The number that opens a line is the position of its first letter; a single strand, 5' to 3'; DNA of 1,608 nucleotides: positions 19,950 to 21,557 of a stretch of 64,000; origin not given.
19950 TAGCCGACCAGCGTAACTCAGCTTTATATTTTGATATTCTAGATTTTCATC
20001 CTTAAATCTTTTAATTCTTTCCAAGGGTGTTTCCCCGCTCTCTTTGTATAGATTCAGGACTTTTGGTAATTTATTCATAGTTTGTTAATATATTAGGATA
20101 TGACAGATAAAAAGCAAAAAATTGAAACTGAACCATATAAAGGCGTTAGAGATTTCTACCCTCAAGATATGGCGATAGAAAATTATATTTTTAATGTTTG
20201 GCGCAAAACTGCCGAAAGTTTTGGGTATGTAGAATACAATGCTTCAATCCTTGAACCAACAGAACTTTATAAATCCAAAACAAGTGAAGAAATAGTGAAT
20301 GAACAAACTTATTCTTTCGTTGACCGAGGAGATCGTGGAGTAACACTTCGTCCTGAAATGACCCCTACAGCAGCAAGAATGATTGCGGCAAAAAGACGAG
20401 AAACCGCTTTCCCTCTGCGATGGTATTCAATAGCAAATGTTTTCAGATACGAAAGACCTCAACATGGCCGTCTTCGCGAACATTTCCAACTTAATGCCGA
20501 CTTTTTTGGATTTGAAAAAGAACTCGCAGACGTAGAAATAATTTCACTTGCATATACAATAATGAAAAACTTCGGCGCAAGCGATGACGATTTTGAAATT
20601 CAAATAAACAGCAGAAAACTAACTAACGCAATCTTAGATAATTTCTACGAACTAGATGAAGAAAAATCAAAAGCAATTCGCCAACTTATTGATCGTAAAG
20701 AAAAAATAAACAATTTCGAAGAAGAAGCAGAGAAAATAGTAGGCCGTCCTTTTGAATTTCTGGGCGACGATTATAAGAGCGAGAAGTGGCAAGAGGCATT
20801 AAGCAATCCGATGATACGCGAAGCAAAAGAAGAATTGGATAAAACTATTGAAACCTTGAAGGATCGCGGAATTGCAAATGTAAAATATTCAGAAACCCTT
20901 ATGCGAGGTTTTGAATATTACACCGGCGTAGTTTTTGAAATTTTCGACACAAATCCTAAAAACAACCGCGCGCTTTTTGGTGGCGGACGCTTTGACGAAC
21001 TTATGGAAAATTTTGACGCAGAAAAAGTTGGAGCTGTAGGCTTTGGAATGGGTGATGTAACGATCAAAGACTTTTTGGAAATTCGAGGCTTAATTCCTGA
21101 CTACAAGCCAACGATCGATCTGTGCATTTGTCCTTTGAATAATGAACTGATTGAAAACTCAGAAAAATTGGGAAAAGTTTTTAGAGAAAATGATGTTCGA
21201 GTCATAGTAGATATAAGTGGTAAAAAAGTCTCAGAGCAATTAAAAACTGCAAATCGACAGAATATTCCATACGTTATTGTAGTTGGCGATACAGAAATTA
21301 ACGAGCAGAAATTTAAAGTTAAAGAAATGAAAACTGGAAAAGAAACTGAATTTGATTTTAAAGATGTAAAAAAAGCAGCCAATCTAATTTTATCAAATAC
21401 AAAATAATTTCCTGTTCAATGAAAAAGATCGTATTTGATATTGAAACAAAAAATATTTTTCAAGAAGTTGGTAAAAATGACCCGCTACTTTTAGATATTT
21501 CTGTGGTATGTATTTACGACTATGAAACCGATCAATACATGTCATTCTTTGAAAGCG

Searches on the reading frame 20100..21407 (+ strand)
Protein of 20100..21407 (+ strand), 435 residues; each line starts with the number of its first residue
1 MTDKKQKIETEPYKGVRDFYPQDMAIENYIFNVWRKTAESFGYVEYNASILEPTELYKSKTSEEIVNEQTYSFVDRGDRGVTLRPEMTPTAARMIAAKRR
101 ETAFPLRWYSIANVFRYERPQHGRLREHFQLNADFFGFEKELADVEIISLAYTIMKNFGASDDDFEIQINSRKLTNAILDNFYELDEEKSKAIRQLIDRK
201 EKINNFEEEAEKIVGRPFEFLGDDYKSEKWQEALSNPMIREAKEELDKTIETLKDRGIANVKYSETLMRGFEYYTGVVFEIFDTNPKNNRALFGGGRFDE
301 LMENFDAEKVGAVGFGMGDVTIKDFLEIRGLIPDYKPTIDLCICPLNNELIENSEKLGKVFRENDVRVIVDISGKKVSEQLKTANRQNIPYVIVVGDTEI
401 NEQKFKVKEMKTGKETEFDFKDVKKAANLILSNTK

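Call 31: search_protein_families(library=pfam, proteins=[window:20100-21407:+], max_evalue=0.0001)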
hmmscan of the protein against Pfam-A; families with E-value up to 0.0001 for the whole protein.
window:20100-21407:+ (435 aa): 3 families
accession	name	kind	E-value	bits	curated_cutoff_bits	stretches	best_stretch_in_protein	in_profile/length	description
PF13393.11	tRNA-synt_His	-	8e-43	147.3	25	1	15-317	1-303/308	Histidyl-tRNA synthetase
PF03129.25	HGTP_anticodon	-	2.9e-16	59.9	21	1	341-425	2-89/94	Anticodon binding domain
PF00587.30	tRNA-synt_2b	-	1.4e-08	35.4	29.3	1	71-162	1-98/179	tRNA synthetase class II core domain (G, H, P, S and T)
